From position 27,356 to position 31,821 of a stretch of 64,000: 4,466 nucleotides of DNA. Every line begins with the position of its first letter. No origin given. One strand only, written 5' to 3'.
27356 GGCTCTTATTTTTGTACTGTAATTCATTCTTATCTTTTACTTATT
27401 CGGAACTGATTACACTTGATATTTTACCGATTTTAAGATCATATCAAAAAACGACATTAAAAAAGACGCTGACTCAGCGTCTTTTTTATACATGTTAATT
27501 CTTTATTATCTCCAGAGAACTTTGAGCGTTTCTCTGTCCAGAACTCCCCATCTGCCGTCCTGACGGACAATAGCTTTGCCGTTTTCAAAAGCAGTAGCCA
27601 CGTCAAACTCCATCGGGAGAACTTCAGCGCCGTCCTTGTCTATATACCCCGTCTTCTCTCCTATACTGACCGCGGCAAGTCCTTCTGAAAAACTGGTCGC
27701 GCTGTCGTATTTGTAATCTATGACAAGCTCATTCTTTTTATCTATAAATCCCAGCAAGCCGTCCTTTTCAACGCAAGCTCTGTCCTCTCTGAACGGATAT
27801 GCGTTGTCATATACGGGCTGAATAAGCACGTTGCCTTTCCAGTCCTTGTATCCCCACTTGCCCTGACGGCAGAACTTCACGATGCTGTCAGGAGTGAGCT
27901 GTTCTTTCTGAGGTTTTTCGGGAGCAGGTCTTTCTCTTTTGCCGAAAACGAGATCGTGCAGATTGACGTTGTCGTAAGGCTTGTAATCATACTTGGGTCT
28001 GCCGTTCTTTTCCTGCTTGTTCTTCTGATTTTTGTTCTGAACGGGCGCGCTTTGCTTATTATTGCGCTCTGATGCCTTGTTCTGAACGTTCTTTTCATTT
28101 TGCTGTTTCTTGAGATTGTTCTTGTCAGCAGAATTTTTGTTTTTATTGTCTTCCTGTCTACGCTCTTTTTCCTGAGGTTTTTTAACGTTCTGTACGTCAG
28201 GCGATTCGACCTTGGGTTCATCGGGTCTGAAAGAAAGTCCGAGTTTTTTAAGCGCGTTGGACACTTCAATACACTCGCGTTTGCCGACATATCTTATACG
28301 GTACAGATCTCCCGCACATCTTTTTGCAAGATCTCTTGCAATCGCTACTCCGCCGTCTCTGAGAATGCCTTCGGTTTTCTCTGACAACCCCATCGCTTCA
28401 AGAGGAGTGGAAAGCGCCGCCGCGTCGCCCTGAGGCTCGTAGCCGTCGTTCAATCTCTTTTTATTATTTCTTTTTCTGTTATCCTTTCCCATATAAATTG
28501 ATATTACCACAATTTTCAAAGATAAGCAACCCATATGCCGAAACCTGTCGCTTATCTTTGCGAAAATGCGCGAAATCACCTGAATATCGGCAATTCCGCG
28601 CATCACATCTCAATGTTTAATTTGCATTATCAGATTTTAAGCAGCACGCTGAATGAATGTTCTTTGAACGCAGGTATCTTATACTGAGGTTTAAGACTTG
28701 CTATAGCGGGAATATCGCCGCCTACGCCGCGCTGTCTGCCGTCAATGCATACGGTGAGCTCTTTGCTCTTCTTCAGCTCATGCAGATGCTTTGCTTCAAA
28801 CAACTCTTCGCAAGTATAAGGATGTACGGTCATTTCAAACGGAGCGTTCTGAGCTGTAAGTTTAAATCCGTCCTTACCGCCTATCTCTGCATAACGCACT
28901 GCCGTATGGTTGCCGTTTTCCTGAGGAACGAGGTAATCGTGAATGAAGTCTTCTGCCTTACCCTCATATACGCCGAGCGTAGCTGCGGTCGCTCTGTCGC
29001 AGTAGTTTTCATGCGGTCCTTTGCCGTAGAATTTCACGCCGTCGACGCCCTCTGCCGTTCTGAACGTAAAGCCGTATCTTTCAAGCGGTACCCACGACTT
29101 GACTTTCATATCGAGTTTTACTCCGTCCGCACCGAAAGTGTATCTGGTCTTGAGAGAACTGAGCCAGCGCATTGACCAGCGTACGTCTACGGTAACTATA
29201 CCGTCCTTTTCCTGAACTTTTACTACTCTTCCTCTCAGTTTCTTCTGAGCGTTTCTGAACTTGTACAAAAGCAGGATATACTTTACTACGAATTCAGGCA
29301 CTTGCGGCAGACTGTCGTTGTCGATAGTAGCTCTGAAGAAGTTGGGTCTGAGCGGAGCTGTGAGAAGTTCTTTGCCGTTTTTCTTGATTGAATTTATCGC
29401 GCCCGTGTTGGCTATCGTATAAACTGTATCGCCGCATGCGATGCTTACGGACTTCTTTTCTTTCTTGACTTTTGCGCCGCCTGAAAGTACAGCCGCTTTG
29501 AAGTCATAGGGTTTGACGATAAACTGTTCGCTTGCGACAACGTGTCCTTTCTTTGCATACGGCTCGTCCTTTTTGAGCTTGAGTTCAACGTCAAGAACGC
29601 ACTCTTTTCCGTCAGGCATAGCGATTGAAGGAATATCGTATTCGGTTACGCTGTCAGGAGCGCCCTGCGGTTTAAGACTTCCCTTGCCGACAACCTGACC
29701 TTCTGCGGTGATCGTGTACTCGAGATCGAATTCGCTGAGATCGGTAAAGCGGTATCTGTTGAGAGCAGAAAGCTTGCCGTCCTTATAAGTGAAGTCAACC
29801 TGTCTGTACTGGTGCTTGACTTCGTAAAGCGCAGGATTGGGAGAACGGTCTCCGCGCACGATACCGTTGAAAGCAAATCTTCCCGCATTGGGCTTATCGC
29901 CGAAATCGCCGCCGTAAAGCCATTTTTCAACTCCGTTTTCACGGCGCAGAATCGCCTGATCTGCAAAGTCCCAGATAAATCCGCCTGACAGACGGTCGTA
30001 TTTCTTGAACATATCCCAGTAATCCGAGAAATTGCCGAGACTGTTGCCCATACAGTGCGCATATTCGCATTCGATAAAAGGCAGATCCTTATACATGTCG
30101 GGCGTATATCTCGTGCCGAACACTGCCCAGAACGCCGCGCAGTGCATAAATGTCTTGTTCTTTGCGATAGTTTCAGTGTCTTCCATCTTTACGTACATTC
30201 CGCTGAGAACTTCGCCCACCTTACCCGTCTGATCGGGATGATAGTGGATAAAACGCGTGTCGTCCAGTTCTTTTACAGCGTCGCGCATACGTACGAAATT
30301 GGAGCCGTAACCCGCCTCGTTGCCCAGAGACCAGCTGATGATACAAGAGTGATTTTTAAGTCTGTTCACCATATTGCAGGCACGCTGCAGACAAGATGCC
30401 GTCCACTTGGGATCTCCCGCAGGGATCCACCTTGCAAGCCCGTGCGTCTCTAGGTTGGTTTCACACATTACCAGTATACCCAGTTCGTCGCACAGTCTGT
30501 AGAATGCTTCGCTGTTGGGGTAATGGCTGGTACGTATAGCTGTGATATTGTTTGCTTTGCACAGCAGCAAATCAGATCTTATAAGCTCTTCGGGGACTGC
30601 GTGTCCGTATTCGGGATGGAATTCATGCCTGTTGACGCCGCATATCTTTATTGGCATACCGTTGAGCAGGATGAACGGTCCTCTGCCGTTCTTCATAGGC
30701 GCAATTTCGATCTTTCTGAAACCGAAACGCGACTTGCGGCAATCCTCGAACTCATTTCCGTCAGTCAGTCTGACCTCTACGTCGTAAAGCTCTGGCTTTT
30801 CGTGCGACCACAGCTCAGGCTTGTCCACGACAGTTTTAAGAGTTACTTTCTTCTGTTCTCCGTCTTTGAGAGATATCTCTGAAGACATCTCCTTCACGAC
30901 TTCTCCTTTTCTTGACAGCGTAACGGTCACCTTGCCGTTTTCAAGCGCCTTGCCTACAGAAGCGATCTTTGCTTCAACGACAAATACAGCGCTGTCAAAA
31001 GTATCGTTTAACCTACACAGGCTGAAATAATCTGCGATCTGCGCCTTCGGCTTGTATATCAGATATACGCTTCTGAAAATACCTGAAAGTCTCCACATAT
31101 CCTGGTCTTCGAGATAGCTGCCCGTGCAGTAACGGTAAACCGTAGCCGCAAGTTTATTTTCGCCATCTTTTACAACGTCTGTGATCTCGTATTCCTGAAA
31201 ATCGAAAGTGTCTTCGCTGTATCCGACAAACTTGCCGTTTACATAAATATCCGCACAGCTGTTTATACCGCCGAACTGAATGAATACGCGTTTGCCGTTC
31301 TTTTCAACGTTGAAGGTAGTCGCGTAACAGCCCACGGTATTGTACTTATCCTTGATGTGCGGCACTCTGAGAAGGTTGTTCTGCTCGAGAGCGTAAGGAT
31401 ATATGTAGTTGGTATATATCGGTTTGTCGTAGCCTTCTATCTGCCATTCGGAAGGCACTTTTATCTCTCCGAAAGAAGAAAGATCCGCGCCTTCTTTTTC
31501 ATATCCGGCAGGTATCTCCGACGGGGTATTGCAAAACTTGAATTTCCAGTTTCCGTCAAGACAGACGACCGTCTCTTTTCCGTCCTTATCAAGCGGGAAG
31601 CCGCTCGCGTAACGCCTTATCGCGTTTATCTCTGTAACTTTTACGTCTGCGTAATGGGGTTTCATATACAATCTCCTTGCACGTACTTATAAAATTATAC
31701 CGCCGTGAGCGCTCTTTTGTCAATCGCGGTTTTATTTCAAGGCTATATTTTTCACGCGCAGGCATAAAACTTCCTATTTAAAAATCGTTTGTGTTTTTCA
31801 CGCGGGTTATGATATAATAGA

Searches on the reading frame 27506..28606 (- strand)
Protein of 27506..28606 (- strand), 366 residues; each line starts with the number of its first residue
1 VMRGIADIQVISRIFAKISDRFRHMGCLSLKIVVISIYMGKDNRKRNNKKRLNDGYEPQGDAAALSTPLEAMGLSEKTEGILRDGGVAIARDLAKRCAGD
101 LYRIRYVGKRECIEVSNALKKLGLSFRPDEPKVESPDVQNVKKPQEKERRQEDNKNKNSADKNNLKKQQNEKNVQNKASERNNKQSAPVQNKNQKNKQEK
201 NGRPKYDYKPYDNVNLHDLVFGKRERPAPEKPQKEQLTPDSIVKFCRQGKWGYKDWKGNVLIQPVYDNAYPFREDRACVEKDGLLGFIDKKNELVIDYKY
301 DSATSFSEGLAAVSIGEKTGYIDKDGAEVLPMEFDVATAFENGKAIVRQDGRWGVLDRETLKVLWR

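Call 105: search_protein_families(library=pfam, proteins=[window:27506-28606:-], max_evalue=0.00001)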
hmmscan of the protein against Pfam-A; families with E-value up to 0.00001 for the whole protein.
window:27506-28606:- (366 aa): 1 family
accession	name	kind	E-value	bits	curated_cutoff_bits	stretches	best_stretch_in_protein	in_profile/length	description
PF14903.11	WG_beta_rep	-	2.3e-35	120.7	25.6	3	286-318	2-34/35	WG containing repeat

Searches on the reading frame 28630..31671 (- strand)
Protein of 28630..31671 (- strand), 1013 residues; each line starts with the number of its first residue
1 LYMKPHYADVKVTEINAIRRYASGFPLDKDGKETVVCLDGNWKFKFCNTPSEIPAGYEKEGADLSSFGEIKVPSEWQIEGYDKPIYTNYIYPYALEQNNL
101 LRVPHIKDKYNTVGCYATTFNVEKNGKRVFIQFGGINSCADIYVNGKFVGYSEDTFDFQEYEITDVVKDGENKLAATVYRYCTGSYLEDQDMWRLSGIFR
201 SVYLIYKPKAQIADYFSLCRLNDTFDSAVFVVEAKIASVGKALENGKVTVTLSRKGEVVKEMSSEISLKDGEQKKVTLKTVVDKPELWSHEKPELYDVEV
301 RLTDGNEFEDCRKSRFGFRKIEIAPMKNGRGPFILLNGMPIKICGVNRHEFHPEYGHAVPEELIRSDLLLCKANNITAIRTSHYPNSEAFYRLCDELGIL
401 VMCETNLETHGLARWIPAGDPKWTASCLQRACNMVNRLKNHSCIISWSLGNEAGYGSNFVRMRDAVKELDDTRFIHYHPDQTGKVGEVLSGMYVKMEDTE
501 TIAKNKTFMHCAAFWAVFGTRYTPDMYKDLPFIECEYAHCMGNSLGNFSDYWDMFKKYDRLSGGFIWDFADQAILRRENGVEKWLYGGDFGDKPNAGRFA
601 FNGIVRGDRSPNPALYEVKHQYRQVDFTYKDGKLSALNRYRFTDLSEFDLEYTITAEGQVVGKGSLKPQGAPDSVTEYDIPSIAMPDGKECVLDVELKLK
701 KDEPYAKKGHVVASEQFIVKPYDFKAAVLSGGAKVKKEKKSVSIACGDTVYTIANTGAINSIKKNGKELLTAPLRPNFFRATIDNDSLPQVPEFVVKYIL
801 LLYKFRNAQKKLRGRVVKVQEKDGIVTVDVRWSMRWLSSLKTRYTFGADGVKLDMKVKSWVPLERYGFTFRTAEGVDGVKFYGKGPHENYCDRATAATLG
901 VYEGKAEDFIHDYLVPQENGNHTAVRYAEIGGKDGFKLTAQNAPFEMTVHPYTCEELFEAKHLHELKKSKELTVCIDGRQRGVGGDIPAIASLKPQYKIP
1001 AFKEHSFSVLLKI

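Call 105: search_protein_families(library=pfam, proteins=[window:28630-31671:-], max_evalue=0.00001)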
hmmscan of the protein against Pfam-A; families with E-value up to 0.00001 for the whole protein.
window:28630-31671:- (1013 aa): 6 families
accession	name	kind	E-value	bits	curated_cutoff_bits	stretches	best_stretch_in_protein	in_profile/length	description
PF02836.23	Glyco_hydro_2_C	-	3.9e-86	289.3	21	1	334-626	8-301/302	Glycosyl hydrolases family 2, TIM barrel domain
PF02929.23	Bgal_small_N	-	9.5e-60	202.8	25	1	755-1011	12-248/248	Beta galactosidase small chain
PF02837.24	Glyco_hydro_2_N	-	8.8e-34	117.3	28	1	38-208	4-169/169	Glycosyl hydrolases family 2, sugar binding domain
PF16353.11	LacZ_4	-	8.1e-24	84.2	27.3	1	638-719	5-86/87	Beta-galactosidase, domain 4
PF00703.27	Glyco_hydro_2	-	4.9e-16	59.9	23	1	212-319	3-109/109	Glycosyl hydrolases family 2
PF22666.2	Glyco_hydro_2_N2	-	2.5e-09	37.9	27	1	115-178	51-117/167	Glycosyl hydrolase 2 galactose-binding domain-like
